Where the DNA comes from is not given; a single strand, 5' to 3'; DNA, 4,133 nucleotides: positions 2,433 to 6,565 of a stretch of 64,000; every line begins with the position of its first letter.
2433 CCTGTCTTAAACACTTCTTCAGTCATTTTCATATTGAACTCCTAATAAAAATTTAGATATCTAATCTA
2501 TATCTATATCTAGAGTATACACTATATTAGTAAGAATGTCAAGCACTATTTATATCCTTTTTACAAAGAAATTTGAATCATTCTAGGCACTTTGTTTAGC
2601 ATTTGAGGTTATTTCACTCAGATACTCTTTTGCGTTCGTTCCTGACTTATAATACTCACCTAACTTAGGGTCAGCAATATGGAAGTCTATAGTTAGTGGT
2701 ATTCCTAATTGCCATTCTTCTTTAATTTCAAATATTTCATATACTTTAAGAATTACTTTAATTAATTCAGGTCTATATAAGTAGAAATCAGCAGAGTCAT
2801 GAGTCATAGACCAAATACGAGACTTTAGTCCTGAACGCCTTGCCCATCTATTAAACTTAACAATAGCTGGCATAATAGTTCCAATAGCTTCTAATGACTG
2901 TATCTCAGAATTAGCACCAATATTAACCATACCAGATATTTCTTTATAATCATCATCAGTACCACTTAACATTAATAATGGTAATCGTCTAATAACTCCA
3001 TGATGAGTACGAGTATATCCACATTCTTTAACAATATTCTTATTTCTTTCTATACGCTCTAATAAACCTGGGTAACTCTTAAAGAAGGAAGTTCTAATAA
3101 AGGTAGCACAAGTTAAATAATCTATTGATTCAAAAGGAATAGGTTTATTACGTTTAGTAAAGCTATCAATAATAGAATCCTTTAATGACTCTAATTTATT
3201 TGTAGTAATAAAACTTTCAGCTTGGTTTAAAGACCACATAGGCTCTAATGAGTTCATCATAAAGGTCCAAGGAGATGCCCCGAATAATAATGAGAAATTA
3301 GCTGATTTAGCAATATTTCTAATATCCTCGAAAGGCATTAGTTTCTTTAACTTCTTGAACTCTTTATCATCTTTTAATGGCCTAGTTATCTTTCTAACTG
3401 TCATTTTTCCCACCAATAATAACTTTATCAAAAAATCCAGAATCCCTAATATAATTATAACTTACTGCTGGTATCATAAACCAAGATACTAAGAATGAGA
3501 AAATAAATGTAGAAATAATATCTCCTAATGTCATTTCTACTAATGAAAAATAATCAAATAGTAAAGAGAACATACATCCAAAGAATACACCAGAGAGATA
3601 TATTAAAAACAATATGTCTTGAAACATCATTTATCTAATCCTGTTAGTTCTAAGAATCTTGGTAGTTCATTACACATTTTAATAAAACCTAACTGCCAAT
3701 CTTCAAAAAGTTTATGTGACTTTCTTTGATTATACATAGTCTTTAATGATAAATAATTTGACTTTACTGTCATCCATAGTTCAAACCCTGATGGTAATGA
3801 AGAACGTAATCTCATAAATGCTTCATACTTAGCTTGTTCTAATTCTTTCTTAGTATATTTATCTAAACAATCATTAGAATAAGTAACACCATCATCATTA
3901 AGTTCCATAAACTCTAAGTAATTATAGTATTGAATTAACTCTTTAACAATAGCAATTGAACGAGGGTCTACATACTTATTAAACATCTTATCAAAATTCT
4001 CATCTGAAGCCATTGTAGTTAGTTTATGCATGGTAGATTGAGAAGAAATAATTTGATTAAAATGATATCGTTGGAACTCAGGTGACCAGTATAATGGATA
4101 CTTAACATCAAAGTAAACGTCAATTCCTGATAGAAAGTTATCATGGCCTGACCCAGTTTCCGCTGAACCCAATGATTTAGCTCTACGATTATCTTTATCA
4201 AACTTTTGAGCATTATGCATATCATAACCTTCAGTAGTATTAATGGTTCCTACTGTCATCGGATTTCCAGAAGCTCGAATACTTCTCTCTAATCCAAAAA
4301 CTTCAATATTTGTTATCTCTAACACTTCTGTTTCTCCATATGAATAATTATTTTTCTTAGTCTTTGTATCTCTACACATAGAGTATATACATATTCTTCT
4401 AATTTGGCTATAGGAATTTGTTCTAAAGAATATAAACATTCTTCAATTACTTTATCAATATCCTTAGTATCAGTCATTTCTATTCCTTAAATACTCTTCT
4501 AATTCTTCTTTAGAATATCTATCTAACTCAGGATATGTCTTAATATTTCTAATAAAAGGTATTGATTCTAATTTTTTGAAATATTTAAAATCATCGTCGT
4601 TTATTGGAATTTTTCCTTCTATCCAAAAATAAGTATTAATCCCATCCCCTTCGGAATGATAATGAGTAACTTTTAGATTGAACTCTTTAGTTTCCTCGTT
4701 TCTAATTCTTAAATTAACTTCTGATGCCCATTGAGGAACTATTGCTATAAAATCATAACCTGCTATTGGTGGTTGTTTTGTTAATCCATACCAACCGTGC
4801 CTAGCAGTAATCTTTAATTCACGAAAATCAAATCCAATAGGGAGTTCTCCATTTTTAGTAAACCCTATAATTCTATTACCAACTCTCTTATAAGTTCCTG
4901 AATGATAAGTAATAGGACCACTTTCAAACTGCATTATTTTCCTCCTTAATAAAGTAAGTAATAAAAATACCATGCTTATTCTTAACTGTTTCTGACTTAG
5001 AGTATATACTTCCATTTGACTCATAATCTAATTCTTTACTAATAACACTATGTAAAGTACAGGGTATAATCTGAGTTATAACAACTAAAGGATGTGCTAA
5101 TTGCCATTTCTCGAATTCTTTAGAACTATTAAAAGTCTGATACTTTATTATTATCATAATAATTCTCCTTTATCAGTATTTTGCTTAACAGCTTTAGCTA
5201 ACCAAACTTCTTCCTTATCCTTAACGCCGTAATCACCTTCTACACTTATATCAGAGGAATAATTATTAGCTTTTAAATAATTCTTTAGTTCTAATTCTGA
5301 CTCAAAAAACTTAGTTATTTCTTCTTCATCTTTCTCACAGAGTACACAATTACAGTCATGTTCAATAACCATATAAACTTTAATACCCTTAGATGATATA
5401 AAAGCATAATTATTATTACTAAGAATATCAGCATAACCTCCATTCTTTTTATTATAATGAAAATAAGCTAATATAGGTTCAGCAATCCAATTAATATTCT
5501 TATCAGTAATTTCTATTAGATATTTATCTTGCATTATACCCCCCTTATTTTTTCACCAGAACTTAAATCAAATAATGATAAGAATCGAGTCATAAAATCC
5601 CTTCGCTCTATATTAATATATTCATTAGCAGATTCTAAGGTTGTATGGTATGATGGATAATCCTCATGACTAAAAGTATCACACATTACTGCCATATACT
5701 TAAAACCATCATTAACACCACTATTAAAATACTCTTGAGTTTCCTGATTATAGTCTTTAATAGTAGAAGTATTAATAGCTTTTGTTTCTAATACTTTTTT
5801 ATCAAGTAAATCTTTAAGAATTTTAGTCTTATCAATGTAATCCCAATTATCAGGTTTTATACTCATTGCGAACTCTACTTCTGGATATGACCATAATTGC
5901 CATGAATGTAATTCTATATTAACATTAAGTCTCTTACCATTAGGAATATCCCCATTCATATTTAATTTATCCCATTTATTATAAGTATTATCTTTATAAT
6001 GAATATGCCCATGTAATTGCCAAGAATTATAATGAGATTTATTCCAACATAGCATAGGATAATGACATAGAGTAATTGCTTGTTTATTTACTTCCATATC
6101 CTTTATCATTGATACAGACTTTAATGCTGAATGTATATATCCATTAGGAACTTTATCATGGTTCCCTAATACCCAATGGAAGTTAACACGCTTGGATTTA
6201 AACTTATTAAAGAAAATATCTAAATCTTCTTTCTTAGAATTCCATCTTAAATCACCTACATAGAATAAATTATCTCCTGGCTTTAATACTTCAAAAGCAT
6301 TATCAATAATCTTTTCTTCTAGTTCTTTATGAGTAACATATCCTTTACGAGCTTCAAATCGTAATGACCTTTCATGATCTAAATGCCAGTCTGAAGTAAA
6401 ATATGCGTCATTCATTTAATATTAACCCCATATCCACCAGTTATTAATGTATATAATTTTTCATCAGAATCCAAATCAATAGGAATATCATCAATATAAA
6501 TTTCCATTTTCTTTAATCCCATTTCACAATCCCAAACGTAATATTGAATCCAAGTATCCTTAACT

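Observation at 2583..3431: Family-A DNA polymerase split into two genes 40 kb apart on opposite strands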

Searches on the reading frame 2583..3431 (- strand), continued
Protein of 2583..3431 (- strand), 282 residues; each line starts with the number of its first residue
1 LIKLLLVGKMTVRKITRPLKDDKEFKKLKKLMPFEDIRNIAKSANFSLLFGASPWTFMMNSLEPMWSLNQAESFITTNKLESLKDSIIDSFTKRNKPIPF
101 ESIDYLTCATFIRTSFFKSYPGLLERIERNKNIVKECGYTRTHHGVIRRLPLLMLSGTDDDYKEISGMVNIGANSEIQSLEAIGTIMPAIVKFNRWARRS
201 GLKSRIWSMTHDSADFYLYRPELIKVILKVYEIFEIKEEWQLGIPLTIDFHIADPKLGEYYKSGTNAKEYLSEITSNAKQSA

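Call 22: search_solved_structures(query=window:2583-3431:-, show_alignments=3, max_evalue=0.01)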
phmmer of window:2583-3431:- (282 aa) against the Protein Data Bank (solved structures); distinct sequences matched with E-value up to 0.01: 25.
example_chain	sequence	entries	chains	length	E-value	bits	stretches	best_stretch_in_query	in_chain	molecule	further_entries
8oo6_A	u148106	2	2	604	3.9e-05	26.4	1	115-249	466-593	DNA polymerase I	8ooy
1kln_A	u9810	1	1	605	3.9e-05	26.4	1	115-249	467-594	PROTEIN (DNA POLYMERASE I KLENOW FRAGMENT (E.C.2.7.7.7))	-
1d9d_A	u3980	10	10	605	3.9e-05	26.4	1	115-249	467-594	DNA POLYMERASE I | PROTEIN (DNA POLYMERASE I KLENOW FRAGMENT (E.C.2.7.7.7)) | PROTEIN (DNA POLYMERASE I-KLENOW FRAGMENT (E.C.2.7.7.7))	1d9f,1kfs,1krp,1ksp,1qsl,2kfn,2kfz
1dpi_A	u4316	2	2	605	3.9e-05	26.4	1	115-249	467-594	DNA POLYMERASE I KLENOW FRAGMENT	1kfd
1d8y_A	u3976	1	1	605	3.9e-05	26.4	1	115-249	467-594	DNA POLYMERASE I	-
6mu4_A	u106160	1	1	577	0.002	20.8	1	108-253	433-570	DNA polymerase I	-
4uqg_A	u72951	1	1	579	0.002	20.8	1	108-253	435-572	DNA POLYMERASE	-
6dsu_A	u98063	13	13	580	0.002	20.8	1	108-253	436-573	DNA polymerase I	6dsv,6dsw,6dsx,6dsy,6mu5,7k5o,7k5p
2xy7_A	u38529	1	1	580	0.002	20.8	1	108-253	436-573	DNA POLYMERASE I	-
2xo7_A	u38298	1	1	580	0.002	20.8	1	108-253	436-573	DNA POLYMERASE I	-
2xy6_A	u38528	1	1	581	0.002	20.8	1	108-253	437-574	DNA POLYMERASE I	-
2xy5_A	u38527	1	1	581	0.002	20.8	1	108-253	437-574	DNA POLYMERASE I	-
4b9l_A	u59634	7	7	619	0.0023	20.6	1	108-253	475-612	DNA POLYMERASE I | DNA POLYMERASE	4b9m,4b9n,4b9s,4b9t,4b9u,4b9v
2y1i_A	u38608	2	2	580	0.0048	19.5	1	108-253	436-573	DNA POLYMERASE I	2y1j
8sco_A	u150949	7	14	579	0.0098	18.5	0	108-253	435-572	DNA polymerase I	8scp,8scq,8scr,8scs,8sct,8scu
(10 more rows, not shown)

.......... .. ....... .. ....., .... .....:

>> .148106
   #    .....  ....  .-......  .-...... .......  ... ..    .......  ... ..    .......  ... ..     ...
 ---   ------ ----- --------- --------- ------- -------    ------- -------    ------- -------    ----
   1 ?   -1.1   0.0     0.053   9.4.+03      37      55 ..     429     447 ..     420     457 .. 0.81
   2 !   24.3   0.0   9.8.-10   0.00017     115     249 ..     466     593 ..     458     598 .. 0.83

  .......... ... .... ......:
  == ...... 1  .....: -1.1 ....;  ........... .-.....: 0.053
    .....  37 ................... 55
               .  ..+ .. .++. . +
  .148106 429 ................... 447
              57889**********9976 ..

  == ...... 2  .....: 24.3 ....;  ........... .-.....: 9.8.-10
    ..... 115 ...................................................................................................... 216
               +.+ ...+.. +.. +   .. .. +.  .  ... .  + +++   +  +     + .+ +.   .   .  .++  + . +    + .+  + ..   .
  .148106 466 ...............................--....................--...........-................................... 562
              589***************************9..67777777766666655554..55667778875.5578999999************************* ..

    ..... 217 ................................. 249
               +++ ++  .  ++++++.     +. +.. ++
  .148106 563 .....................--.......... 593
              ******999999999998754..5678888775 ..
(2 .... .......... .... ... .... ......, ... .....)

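Call 25: find_encoding_contigs(protein=P0009, flank=10000, max_places=2)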
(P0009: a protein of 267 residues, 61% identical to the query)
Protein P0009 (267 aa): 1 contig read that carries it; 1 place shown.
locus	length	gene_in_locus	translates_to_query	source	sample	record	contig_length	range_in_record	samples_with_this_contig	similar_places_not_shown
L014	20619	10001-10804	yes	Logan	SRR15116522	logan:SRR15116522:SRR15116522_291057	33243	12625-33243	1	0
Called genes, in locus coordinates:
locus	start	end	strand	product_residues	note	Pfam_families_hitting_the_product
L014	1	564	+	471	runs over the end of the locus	PF14284:PcfJ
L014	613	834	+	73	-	-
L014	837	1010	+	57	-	-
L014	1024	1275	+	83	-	-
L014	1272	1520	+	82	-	-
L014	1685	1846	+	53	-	-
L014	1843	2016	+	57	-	-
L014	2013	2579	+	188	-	-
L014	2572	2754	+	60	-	-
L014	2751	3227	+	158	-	-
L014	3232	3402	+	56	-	-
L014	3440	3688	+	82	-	-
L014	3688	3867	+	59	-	-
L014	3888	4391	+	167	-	-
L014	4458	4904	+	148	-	-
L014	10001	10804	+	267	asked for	PF00476:DNA_pol_A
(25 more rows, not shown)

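Call 40: search_protein_representatives(alignment_id=A1)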
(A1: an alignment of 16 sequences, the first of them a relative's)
Query: 16 sequences, 266 profile positions. Proteins with E-value up to 0.001 (for the whole library): 4721; up to 1e-10: 507; up to 1e-30: 198. The best 150 are listed.
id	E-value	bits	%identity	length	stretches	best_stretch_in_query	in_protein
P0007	4.7e-135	465.4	-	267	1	1-264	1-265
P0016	1.6e-94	332.6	-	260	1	2-265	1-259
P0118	7.4e-88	310.7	-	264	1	3-264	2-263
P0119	1.4e-87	309.7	-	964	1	4-265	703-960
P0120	1.2e-85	303.4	-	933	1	2-265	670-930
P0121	8.7e-84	297.3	-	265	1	1-257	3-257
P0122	6.6e-80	284.6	-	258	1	1-258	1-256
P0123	1.8e-78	279.9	-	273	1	2-261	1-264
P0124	7.3e-73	261.5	-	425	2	29-260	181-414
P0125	1.1e-71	257.6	-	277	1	1-262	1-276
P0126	9.8e-71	254.5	-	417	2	36-264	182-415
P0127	2.9e-70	253.0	-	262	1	6-263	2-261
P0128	2.2e-69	250.1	-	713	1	4-258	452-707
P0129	4.0e-69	249.2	-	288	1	28-262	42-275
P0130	1.6e-68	247.3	-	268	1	1-264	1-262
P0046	3.7e-49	183.8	-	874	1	12-248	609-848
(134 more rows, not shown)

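Call 50: search_dna_similar(query=P0125, collection=phages, mode=protein, max_rows=25, max_evalue=1e-8)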
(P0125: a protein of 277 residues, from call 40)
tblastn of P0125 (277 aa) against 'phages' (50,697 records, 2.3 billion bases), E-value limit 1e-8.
Records with a match: 3; places in all: 3; records where one place covers at least 80% of the query: 3.
Best place of each record, by identity: <60% 3.
By first word of the organism name: Streptomyces 2; Bacillus 1.
By host as written in the record: Streptomyces griseofuscus ATCC 23916 2; Bacillus sp. ET1 1.
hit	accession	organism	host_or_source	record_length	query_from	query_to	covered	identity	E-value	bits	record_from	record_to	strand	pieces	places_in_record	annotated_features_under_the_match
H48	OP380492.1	Bacillus phage Nachito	Bacillus sp. ET1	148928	32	265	84%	26.4%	5e-13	75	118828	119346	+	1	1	DNA polymerase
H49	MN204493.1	Streptomyces phage Zuko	Streptomyces griseofuscus ATCC 23916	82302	32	265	84%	26.0%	3e-9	63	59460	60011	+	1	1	78: DNA polymerase I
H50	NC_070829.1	Streptomyces phage Zuko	Streptomyces griseofuscus ATCC 23916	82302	32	265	84%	26.0%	3e-9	63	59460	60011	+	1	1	78: DNA polymerase I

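Call 98: find_related_loci(query=A1, collection=viral_contigs, flank=10000)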
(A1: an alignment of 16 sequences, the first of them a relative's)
Query A1 (273 aa) in viral_contigs; peptide patterns used: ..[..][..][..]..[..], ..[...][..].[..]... (x = any residue, [..] = any of these).
294 stretches matched a pattern; 16 encode a relative of the query (tblastn E <= 1e-3); 16 distinct loci.
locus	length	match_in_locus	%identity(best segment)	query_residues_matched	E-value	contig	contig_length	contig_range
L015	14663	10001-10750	47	1-255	4e-67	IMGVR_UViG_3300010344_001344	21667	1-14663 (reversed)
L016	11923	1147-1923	44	1-264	4e-66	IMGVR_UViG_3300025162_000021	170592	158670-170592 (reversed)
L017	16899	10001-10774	37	1-245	4e-49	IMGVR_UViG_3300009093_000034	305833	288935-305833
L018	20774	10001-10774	37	1-245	2e-48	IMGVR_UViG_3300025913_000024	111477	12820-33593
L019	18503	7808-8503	32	1-246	4e-32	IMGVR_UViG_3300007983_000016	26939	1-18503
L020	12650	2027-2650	33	29-241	4e-28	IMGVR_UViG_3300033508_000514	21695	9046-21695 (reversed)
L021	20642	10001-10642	32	14-244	2e-25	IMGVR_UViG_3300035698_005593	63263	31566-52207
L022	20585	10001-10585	30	31-226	3e-25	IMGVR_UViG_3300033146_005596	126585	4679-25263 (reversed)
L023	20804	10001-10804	34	1-264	4e-45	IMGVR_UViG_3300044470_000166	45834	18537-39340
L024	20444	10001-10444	28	100-252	8e-8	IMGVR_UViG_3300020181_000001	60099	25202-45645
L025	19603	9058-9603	25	25-249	1e-7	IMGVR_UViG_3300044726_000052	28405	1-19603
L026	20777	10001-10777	44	1-264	5e-66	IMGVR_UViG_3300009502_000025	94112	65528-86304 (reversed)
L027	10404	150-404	29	25-144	6e-7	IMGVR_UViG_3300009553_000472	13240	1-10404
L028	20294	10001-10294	28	104-204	1e-6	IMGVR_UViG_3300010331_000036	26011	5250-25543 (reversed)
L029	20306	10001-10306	28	105-215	5e-6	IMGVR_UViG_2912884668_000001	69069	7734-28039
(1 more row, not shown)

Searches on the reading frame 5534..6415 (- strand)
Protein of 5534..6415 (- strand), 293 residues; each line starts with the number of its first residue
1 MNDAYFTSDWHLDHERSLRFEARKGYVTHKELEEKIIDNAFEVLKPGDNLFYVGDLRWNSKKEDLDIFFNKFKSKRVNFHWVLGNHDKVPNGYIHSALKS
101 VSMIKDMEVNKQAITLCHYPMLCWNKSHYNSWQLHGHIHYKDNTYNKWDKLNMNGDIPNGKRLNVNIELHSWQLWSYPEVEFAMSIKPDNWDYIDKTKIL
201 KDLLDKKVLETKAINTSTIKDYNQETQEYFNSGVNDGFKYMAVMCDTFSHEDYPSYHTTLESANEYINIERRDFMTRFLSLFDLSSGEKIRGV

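Call 52: search_protein_families(library=pfam, proteins=[window:5534-6415:-], max_evalue=0.001)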
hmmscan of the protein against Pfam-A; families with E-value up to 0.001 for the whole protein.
window:5534-6415:- (293 aa): 1 family
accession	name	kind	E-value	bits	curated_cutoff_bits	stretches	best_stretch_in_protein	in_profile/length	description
PF00149.33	Metallophos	-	3.9e-05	24.6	21.5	1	6-177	5-142/191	Calcineurin-like phosphoesterase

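Call 53: search_protein_families(library=phrogs, proteins=[window:5534-6415:-], max_evalue=0.001)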
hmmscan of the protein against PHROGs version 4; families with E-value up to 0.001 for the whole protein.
window:5534-6415:- (293 aa): 2 families
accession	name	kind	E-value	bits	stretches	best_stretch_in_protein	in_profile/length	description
phrog_547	-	other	6.1e-34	118.2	1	1-206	28-222/245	phosphoesterase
phrog_1649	-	other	1.2e-06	28.5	1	4-89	38-106/308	metallo-phosphoesterase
